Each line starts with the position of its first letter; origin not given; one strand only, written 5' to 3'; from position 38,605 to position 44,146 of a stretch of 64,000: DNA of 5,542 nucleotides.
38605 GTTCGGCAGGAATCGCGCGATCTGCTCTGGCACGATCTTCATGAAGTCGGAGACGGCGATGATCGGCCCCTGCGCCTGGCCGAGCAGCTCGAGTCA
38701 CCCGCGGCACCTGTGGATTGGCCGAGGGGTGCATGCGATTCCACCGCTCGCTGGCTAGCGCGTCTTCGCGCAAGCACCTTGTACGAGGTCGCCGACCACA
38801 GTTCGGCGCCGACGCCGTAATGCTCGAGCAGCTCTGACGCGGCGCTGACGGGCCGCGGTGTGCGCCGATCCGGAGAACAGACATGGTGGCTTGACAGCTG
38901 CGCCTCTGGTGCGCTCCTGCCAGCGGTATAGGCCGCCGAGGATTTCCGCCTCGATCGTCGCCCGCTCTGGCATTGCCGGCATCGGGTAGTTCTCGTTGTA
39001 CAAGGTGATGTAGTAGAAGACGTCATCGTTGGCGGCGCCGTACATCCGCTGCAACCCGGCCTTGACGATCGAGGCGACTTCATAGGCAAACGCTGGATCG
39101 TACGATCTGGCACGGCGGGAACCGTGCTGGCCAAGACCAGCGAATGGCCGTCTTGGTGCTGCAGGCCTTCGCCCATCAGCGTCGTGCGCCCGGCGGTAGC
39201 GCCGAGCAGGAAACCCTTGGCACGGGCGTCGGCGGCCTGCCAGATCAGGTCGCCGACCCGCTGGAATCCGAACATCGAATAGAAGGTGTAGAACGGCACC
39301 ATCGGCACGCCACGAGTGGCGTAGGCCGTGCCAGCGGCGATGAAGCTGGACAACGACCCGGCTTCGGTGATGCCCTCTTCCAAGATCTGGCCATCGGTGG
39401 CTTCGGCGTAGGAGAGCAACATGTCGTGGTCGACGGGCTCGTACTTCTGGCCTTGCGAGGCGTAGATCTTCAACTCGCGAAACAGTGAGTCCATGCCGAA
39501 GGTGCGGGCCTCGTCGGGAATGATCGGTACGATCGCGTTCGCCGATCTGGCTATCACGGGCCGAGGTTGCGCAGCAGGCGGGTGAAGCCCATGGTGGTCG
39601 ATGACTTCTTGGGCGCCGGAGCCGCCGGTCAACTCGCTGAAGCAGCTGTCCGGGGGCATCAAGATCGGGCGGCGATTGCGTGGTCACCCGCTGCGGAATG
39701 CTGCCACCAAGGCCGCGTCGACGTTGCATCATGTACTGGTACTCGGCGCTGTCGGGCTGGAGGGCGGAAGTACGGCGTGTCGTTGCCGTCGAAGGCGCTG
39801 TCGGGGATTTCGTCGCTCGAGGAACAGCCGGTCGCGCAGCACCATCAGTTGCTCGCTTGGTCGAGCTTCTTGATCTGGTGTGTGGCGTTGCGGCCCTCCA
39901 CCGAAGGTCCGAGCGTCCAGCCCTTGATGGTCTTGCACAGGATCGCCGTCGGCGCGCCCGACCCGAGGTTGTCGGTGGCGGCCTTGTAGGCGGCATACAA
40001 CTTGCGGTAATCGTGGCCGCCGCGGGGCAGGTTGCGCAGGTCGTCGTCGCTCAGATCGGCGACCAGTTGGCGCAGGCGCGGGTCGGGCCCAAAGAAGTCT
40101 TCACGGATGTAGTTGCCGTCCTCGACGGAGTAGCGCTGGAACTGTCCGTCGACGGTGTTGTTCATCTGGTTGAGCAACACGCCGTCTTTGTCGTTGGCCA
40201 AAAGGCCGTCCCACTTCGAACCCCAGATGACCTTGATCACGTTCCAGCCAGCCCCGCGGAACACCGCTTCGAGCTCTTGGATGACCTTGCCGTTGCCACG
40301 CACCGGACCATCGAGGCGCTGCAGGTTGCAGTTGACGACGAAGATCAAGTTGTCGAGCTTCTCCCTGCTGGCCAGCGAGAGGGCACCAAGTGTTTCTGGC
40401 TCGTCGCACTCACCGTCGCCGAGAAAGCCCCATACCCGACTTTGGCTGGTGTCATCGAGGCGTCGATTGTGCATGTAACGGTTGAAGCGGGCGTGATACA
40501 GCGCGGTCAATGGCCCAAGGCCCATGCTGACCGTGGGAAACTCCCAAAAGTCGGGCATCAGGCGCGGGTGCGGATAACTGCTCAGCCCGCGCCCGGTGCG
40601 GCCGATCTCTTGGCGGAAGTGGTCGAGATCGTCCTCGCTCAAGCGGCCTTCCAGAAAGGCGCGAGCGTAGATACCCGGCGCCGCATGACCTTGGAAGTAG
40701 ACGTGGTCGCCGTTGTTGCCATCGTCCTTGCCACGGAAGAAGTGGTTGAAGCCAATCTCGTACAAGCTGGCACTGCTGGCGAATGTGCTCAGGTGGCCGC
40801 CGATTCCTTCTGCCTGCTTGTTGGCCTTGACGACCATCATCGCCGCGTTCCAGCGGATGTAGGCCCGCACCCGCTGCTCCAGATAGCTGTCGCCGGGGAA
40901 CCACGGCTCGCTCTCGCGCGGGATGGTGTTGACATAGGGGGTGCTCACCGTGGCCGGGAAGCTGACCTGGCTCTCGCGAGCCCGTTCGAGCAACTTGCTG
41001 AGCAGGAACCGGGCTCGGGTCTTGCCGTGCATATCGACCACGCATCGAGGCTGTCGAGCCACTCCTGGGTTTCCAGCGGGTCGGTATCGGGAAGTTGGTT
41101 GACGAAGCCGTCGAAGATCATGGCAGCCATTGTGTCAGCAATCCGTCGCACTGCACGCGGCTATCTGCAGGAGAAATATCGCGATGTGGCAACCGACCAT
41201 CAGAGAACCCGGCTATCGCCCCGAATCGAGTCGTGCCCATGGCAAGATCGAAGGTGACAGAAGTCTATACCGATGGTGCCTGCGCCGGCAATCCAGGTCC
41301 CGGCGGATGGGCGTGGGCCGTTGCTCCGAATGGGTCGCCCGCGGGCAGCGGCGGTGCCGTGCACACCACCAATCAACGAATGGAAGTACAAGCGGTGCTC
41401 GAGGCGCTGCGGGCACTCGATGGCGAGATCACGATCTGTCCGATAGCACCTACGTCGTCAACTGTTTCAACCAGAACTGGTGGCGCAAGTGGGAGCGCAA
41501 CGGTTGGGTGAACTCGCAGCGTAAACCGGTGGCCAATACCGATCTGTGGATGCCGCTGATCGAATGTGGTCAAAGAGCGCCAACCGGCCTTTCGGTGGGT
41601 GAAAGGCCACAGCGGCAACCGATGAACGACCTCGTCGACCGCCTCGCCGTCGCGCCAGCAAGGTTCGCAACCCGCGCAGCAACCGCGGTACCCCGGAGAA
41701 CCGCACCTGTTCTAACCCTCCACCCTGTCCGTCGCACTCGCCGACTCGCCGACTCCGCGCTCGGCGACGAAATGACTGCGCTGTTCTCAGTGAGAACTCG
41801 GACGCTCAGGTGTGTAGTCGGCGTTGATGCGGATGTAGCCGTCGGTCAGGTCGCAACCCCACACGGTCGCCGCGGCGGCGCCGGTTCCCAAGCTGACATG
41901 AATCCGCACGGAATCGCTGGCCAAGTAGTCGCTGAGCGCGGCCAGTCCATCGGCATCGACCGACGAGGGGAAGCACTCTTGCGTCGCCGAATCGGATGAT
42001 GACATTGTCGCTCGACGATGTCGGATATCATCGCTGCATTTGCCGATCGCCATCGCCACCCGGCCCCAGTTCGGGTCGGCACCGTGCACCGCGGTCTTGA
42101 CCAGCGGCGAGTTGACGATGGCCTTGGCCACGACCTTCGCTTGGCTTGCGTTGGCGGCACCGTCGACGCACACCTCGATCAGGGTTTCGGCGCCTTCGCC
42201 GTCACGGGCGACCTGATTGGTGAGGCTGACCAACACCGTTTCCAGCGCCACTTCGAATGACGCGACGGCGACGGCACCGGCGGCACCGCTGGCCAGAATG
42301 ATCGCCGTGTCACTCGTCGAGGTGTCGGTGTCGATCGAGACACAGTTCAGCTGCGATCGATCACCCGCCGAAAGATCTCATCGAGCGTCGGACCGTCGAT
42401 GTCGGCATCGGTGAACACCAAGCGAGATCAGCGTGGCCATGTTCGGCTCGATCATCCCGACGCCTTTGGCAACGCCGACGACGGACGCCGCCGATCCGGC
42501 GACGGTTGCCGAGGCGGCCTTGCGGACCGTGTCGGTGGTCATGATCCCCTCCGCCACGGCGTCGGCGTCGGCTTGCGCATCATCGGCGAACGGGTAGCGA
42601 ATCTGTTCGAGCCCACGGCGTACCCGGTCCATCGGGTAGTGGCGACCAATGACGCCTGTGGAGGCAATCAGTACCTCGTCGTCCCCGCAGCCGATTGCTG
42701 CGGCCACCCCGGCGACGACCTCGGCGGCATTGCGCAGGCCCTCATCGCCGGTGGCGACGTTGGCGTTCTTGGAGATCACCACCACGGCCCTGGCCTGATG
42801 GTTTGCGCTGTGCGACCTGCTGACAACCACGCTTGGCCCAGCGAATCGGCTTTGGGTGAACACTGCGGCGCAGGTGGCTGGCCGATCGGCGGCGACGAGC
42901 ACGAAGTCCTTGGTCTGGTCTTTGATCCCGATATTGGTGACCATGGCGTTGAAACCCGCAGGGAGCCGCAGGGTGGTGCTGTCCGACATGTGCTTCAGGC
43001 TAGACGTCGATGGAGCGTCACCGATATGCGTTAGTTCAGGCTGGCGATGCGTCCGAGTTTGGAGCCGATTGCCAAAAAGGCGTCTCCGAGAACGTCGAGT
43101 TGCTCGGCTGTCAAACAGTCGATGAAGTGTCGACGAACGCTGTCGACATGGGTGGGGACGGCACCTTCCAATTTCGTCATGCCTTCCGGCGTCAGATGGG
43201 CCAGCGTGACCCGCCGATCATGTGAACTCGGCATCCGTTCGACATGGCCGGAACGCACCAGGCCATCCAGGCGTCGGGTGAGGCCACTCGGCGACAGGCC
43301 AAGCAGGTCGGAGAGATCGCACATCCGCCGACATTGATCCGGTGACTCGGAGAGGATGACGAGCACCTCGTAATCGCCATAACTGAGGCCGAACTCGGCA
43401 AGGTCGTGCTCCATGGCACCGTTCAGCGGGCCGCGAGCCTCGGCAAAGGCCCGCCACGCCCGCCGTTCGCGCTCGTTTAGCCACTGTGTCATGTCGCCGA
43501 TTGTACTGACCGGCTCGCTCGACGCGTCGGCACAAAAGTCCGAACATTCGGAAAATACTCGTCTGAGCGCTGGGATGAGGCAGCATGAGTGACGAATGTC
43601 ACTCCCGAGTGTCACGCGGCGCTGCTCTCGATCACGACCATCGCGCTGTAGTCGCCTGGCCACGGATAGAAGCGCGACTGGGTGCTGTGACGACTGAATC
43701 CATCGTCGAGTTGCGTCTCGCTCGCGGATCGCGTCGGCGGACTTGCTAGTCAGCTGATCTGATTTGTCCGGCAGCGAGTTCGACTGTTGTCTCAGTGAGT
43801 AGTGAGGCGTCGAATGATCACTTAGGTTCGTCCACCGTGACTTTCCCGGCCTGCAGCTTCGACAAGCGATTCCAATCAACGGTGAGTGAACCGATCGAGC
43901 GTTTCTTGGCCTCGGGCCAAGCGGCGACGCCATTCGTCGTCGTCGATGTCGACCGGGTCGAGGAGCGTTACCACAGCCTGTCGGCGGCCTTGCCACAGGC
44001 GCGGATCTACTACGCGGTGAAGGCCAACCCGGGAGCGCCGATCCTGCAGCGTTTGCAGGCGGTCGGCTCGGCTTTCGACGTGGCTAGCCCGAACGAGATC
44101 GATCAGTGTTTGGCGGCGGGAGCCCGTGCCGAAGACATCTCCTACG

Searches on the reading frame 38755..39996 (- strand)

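Call 63: search_protein_families(library=pfam, proteins=[window:38755-39996:-], max_evalue=0.0001)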
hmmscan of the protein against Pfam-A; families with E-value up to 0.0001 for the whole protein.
window:38755-39996:- (413 aa): 1 family
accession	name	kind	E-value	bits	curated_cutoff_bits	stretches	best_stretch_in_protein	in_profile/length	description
PF17831.6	PDH_E1_M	-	3.7e-10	40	23.2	1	296-340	186-229/229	Pyruvate dehydrogenase E1 component middle domain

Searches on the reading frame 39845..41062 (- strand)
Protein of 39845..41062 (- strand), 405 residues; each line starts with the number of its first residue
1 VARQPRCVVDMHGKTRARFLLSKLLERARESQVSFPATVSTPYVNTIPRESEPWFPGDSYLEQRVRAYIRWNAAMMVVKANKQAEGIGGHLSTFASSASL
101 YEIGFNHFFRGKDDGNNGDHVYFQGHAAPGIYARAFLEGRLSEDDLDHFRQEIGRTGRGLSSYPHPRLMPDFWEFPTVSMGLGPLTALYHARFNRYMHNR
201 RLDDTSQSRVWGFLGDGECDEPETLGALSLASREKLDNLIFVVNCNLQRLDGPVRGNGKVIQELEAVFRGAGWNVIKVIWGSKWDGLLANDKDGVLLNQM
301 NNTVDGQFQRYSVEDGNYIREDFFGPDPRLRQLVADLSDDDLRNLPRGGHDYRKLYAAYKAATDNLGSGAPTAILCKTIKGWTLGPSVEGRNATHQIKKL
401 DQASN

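Call 63: search_protein_families(library=pfam, proteins=[window:39845-41062:-], max_evalue=0.0001)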
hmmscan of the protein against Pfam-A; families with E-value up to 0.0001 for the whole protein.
window:39845-41062:- (405 aa): 1 family
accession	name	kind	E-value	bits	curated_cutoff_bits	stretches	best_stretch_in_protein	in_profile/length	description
PF00456.26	Transketolase_N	-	1e-10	41.6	22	1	117-281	55-216/334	Transketolase, thiamine diphosphate binding domain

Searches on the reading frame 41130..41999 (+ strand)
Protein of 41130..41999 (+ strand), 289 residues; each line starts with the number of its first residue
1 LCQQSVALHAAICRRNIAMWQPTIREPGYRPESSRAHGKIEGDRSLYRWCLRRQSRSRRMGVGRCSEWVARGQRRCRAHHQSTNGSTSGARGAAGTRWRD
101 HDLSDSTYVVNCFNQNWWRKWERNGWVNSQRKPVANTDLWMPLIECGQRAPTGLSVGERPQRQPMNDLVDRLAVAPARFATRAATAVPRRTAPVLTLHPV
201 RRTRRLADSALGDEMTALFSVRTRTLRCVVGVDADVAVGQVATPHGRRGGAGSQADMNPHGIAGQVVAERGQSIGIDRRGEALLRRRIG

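Call 78: search_protein_families(library=pfam, proteins=[window:41130-41999:+], max_evalue=0.0001)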
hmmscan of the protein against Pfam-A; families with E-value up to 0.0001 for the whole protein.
window:41130-41999:+ (289 aa): 1 family
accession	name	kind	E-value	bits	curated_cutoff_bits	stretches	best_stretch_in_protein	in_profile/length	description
PF00075.30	RNase_H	-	1.7e-05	25.5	25.8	1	104-149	66-111/141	RNase H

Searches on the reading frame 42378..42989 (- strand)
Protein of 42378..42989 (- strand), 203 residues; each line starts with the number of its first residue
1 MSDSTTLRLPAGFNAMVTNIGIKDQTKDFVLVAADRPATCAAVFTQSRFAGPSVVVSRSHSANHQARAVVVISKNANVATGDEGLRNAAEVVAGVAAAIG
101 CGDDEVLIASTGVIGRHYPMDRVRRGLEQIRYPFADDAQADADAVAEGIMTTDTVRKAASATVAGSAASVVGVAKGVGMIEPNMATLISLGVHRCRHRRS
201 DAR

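Call 78: search_protein_families(library=pfam, proteins=[window:42378-42989:-], max_evalue=0.0001)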
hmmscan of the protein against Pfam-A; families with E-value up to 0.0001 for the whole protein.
window:42378-42989:- (203 aa): 1 family
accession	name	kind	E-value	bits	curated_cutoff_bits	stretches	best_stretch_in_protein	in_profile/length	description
PF01960.23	ArgJ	-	8.5e-51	173.3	32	1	16-189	3-171/377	ArgJ family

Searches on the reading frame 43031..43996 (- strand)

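Call 78: search_protein_families(library=pfam, proteins=[window:43031-43996:-], max_evalue=0.0001)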
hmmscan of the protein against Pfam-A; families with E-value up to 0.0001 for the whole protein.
window:43031-43996:- (321 aa): 2 families
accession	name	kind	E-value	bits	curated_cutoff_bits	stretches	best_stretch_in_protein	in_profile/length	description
PF12802.13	MarR_2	-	1.6e-08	35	27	1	202-262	1-60/61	MarR family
PF01047.28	MarR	-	3.7e-08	33.6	24.6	1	204-263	1-58/59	MarR family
